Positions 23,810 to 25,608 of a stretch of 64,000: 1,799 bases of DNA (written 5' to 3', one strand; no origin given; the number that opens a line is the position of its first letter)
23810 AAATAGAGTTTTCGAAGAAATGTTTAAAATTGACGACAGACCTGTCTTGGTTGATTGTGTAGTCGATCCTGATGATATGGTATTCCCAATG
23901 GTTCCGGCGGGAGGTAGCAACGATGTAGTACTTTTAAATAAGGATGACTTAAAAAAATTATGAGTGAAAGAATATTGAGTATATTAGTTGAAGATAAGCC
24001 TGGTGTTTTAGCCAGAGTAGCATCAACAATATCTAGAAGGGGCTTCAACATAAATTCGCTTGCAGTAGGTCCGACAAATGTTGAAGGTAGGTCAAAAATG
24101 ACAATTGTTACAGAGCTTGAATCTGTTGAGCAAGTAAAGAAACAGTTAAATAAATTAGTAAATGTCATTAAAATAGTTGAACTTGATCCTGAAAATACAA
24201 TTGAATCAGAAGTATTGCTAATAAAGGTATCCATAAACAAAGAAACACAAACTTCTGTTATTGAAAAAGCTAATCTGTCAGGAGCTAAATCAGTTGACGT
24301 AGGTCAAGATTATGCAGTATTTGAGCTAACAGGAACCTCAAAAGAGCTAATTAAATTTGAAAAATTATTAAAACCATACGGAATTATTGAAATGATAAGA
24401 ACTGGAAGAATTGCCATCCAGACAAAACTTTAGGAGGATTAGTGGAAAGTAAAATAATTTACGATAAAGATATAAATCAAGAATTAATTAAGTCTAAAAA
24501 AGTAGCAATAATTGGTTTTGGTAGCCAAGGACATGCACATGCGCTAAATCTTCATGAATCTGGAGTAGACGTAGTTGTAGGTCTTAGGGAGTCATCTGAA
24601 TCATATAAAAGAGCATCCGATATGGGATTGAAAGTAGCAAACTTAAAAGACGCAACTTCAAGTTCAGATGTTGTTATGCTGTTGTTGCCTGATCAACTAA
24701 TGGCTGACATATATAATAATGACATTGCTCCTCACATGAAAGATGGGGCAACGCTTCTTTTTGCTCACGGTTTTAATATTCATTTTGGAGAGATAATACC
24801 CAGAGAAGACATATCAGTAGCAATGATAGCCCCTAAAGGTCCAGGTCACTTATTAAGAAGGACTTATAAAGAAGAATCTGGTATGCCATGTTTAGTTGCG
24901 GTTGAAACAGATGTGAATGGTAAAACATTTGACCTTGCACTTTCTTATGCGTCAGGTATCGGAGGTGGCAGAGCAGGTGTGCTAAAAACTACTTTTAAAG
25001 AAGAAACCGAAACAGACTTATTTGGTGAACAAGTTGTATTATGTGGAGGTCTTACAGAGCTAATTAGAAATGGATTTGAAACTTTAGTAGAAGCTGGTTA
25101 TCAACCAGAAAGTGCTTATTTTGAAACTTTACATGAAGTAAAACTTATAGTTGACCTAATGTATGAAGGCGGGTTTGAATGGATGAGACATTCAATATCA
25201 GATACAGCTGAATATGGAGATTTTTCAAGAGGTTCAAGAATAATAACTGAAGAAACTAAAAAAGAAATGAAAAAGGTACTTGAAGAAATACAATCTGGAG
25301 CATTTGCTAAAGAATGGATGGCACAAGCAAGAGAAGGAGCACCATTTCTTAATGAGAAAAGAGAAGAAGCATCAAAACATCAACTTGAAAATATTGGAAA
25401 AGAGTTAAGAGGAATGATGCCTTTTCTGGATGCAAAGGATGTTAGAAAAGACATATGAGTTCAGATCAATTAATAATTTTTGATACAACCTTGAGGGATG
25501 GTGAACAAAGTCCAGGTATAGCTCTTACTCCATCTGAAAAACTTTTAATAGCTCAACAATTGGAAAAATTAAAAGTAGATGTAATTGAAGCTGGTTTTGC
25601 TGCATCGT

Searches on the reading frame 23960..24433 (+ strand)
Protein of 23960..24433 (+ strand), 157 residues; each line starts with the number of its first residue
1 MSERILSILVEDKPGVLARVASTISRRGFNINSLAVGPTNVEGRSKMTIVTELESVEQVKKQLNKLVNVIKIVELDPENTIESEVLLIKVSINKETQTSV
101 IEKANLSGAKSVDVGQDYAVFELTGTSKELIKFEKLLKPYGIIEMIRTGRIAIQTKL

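Call 3: search_protein_families(library=pfam, proteins=[window:23960-24433:+], max_evalue=0.001)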
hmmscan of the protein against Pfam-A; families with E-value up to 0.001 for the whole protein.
window:23960-24433:+ (157 aa): 5 families
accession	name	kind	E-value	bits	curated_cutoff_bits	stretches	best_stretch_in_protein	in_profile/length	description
PF22629.2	ACT_AHAS_ss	-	1.8e-22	79.7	27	1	6-71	1-67/67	AHAS small subunit-like ACT domain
PF10369.15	ALS_ss_C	-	4.2e-22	78.4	23.2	1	84-154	2-72/74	Small subunit of acetolactate synthase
PF01842.31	ACT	-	5.3e-16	58.5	27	1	5-67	2-65/66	ACT domain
PF13710.12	ACT_5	-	4.3e-14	52.5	27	1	13-72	2-62/62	ACT domain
PF13291.12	ACT_4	-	4.4e-07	30.9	27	1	6-72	9-75/80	ACT domain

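Call 4: search_protein_families(library=ncbifam, proteins=[window:23960-24433:+], max_evalue=0.001)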
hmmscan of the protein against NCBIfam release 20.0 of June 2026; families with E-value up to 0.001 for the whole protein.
window:23960-24433:+ (157 aa): 12 families
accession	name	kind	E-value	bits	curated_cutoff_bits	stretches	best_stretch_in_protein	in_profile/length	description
NF008864.0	PRK11895.1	equivalog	4e-49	166.4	119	1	2-155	2-157/164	acetolactate synthase small subunit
TIGR00119.1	acolac_sm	equivalog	1.3e-43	148.7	56.9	1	3-154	2-155/158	acetolactate synthase small subunit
NF006036.0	PRK08178.1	equivalog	6.9e-10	38.8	128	1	5-81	16-93/102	acetolactate synthase small subunit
NF010078.0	PRK13562.1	equivalog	6.8e-09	35.6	96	1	3-76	2-75/84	ACT domain-containing protein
NF005233.0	PRK06737.1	equivalog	2.4e-08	34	102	1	5-73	4-74/76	ACT domain-containing protein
NF008362.0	PRK11152.1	equivalog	4.4e-08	32.9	68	1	2-73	2-74/85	acetolactate synthase 2 small subunit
NF006352.0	PRK08577.1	equivalog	1.4e-06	28.4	140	1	6-71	59-128/136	hypothetical protein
TIGR01327.1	PGDH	equivalog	3.8e-06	26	454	1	5-73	453-521/525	phosphoglycerate dehydrogenase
NF053754.1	TrpY_fam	subfamily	6.6e-06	26.3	180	1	5-72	94-163/163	TrpY family transcription regulator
NF001220.0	PRK00194.1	equivalog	0.00019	21.8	74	1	3-67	3-69/90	ACT domain-containing protein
NF004976.0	PRK06349.1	subfamily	0.00045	19.4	205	1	4-75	350-420/430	homoserine dehydrogenase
NF003361.0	PRK04435.1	equivalog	0.0005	19.9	131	1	5-71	72-134/148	ACT domain-containing protein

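Call 10: find_encoding_contigs(protein=window:23960-24433:+, flank=8000, max_places=10)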
Protein window:23960-24433:+ (157 aa): 22 contigs read that carry it; 10 places shown.
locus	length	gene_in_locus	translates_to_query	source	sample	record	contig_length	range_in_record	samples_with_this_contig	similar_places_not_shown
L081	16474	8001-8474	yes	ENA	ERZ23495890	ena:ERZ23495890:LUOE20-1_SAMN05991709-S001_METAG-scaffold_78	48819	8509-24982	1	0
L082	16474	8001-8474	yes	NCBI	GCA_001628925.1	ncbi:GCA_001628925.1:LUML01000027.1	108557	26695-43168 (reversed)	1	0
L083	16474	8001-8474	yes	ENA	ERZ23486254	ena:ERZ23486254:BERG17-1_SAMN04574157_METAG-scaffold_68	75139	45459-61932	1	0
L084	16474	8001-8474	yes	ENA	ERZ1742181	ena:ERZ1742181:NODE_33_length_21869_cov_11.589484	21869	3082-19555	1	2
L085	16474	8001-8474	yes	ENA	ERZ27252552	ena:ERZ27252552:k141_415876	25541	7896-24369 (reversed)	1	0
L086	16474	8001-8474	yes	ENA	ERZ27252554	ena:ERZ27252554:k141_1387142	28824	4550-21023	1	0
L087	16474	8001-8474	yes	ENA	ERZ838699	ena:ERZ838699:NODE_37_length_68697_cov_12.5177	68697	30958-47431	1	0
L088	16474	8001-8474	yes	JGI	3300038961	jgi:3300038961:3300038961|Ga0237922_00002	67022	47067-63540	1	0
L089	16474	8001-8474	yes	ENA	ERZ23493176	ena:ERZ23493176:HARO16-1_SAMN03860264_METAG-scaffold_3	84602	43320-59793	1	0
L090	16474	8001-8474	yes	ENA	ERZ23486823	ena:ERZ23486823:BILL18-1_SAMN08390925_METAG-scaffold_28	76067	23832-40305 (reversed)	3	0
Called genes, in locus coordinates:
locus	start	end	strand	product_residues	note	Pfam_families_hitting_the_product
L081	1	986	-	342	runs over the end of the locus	PF00155:Aminotran_1_2 (weak), PF01212:Beta_elim_lyase, PF01041:DegT_DnrJ_EryC1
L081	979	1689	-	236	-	-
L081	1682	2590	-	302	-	PF00480:ROK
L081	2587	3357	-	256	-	-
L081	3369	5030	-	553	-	PF00920:ILVD_EDD_N, PF24877:ILV_EDD_C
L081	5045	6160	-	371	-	PF13484:Fer4_16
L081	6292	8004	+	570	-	PF02776:TPP_enzyme_N, PF00205:TPP_enzyme_M, PF02775:TPP_enzyme_C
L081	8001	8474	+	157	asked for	PF01842:ACT, PF13291:ACT_4 (weak), PF22629:ACT_AHAS_ss, PF13710:ACT_5, PF10369:ALS_ss_C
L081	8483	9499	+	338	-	PF02826:2-Hacid_dh_C, PF03446:NAD_binding_2 (weak), PF03807:F420_oxidored (weak), PF07991:KARI_N, PF01450:KARI_C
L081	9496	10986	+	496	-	PF00682:HMGL-like, PF22617:HCS_D2, PF08502:LeuA_dimer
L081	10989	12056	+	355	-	PF00180:Iso_dh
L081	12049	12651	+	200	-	PF00881:Nitroreductase (weak)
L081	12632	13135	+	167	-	PF00929:RNase_T, PF13482:RNase_H_2 (weak)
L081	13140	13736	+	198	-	PF00005:ABC_tran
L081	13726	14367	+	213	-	PF01061:ABC2_membrane (weak)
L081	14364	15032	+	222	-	PF01578:Cytochrom_C_asm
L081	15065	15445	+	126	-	PF03100:CcmE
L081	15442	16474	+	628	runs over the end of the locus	PF01578:Cytochrom_C_asm, PF16327:CcmF_C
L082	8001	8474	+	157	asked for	PF01842:ACT, PF13291:ACT_4 (weak), PF22629:ACT_AHAS_ss, PF13710:ACT_5, PF10369:ALS_ss_C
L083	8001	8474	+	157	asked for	PF01842:ACT, PF13291:ACT_4 (weak), PF22629:ACT_AHAS_ss, PF13710:ACT_5, PF10369:ALS_ss_C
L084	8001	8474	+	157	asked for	PF01842:ACT, PF13291:ACT_4 (weak), PF22629:ACT_AHAS_ss, PF13710:ACT_5, PF10369:ALS_ss_C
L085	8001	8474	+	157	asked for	PF01842:ACT, PF13291:ACT_4 (weak), PF22629:ACT_AHAS_ss, PF13710:ACT_5, PF10369:ALS_ss_C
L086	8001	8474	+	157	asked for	PF01842:ACT, PF13291:ACT_4 (weak), PF22629:ACT_AHAS_ss, PF13710:ACT_5, PF10369:ALS_ss_C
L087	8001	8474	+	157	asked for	PF01842:ACT, PF13291:ACT_4 (weak), PF22629:ACT_AHAS_ss, PF13710:ACT_5, PF10369:ALS_ss_C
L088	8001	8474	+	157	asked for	PF01842:ACT, PF13291:ACT_4 (weak), PF22629:ACT_AHAS_ss, PF13710:ACT_5, PF10369:ALS_ss_C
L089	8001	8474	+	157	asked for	PF01842:ACT, PF13291:ACT_4 (weak), PF22629:ACT_AHAS_ss, PF13710:ACT_5, PF10369:ALS_ss_C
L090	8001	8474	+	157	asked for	PF01842:ACT, PF13291:ACT_4 (weak), PF22629:ACT_AHAS_ss, PF13710:ACT_5, PF10369:ALS_ss_C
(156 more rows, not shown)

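Call 32: search_protein_families(library=ncbifam, proteins=[L081:5045-6160:-, L081:2587-3357:-], max_evalue=0.001)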
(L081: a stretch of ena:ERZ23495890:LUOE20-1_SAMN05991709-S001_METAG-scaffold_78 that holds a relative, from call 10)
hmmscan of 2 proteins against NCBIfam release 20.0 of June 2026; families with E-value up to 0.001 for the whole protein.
L081:5045-6160:- (371 aa): 1 family
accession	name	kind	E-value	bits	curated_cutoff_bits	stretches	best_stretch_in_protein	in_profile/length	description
TIGR00276.1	TIGR00276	equivalog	1.6e-52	178.6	200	1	40-335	26-336/337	tRNA epoxyqueuosine(34) reductase QueG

L081:2587-3357:- (256 aa): 0 families

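Call 33: search_protein_families(library=pfam, proteins=[L081:5045-6160:-, L081:2587-3357:-], max_evalue=0.01)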
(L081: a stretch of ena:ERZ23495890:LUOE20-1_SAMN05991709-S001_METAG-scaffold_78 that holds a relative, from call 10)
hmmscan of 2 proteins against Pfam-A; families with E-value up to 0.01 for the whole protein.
L081:5045-6160:- (371 aa): 8 families
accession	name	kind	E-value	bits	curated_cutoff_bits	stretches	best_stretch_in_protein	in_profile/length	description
PF13484.11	Fer4_16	-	1.3e-14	55.2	30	1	189-249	2-64/66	4Fe-4S double cluster binding domain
PF13183.11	Fer4_8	-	0.00013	22.9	27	0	181-202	46-67/68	4Fe-4S dicluster domain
PF14697.11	Fer4_21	-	0.00013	22.4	35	0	185-202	37-55/59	4Fe-4S dicluster domain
PF12838.12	Fer4_7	-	0.0002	22.2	27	1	189-251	2-51/52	4Fe-4S dicluster domain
PF13534.11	Fer4_17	-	0.00081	20.3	22.2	0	172-202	28-59/61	4Fe-4S dicluster domain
PF13237.11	Fer4_10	-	0.0026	18.1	25.5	0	185-206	5-28/53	4Fe-4S dicluster domain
PF13646.12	HEAT_2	-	0.0067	17.1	27.7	0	293-339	15-61/88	HEAT repeats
PF00037.32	Fer4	-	0.0082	16.4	21.1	1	187-204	6-23/24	4Fe-4S binding domain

L081:2587-3357:- (256 aa): 1 family
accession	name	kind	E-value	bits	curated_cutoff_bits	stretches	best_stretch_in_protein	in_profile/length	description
PF14582.11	Metallophos_3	-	0.0079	16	28.2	0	171-243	171-240/259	Metallophosphoesterase, calcineurin superfamily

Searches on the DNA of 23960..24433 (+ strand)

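Call 34: search_rna_families(source=L081, start=4900, end=6500, threshold=evalue, max_evalue=1)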
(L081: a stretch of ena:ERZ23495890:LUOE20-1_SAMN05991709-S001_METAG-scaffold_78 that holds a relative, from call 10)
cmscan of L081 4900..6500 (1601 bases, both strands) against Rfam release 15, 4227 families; matches with E-value up to 1: 0.
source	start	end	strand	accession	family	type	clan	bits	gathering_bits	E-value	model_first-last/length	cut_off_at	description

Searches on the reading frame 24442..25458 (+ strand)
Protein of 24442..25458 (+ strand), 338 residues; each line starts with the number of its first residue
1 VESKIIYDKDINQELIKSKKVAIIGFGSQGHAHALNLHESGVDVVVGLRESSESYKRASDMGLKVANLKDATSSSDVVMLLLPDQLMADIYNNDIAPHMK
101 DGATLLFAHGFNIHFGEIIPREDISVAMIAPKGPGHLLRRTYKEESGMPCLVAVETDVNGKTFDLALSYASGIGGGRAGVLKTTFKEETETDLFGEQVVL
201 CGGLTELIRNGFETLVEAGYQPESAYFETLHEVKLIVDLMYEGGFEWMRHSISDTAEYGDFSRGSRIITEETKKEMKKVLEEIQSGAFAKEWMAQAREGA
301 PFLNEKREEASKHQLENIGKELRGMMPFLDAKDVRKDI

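Call 50: find_encoding_contigs(protein=window:24442-25458:+, flank=6000, max_places=10)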
Protein window:24442-25458:+ (338 aa): no gene with exactly this product is on record in the collection.
